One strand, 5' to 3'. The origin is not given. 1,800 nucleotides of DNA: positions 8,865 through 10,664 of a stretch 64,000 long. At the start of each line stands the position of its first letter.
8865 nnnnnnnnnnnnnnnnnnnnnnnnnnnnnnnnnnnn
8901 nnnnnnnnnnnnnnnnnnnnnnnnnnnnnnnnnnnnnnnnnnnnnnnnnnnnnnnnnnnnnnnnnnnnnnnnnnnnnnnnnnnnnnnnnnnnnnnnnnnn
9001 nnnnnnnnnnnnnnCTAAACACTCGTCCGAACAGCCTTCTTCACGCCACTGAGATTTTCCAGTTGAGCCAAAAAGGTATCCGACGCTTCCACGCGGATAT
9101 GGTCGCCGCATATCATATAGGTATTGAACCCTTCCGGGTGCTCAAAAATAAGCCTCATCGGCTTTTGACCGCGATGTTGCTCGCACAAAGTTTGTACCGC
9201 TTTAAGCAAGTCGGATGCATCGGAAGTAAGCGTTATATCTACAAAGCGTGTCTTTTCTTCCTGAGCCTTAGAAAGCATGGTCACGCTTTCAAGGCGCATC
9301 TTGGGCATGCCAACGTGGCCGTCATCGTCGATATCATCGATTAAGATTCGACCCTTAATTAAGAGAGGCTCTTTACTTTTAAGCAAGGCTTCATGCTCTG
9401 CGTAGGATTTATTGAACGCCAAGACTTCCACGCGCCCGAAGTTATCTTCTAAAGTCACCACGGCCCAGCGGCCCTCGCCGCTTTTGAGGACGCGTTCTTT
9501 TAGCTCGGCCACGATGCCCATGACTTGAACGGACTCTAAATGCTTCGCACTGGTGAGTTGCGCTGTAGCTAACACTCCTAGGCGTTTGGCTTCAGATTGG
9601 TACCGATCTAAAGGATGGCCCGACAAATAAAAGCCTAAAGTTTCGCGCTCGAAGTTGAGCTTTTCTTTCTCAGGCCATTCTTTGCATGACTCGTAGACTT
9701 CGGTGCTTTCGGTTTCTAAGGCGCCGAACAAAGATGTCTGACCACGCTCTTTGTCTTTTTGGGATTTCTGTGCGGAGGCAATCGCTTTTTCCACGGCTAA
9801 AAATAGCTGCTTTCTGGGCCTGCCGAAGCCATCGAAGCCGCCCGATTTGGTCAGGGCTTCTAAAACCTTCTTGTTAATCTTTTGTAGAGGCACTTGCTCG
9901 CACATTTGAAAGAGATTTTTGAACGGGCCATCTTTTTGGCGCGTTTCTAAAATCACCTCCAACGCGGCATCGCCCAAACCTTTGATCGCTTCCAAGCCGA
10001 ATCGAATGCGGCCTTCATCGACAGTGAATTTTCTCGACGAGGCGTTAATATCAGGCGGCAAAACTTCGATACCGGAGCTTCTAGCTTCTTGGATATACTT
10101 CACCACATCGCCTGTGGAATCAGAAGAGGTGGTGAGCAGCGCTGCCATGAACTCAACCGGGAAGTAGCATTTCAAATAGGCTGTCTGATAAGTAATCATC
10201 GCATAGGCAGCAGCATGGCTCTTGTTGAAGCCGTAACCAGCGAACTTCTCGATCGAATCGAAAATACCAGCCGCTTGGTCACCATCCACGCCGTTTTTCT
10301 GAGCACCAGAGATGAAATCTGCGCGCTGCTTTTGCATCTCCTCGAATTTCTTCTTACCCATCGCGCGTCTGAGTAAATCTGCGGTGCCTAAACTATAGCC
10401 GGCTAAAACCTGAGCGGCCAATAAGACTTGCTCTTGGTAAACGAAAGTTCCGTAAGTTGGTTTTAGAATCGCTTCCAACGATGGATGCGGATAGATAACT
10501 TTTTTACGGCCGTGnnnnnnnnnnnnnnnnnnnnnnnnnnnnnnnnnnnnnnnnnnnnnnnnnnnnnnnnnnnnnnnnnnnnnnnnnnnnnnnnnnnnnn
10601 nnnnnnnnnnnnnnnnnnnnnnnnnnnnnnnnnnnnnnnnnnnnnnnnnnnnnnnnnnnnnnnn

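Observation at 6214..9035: Repeat-punctuated islet of paralogous small three-helix membrane proteins downstream of dnaE, bounded by a 16-bp direct repeat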

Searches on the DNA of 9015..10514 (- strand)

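Call 70: search_with_rna_model(model_id=R1, sources=[L017, L018, L019, L001], filters=off, max_evalue=0.1)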
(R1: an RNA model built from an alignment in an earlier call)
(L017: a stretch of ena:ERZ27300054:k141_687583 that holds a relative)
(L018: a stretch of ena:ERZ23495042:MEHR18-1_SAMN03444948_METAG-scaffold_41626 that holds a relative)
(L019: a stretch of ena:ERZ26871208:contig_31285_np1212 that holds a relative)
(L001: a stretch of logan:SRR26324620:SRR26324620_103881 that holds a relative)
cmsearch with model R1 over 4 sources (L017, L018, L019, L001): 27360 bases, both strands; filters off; matches with E-value up to 0.1: 3.
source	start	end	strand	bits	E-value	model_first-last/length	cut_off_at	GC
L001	2266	2419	+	20.1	4.5e-05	1-97/97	no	0.56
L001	3706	3777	+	15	0.0017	1-97/97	no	0.64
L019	6671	6754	+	11.1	0.029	1-97/97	no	0.5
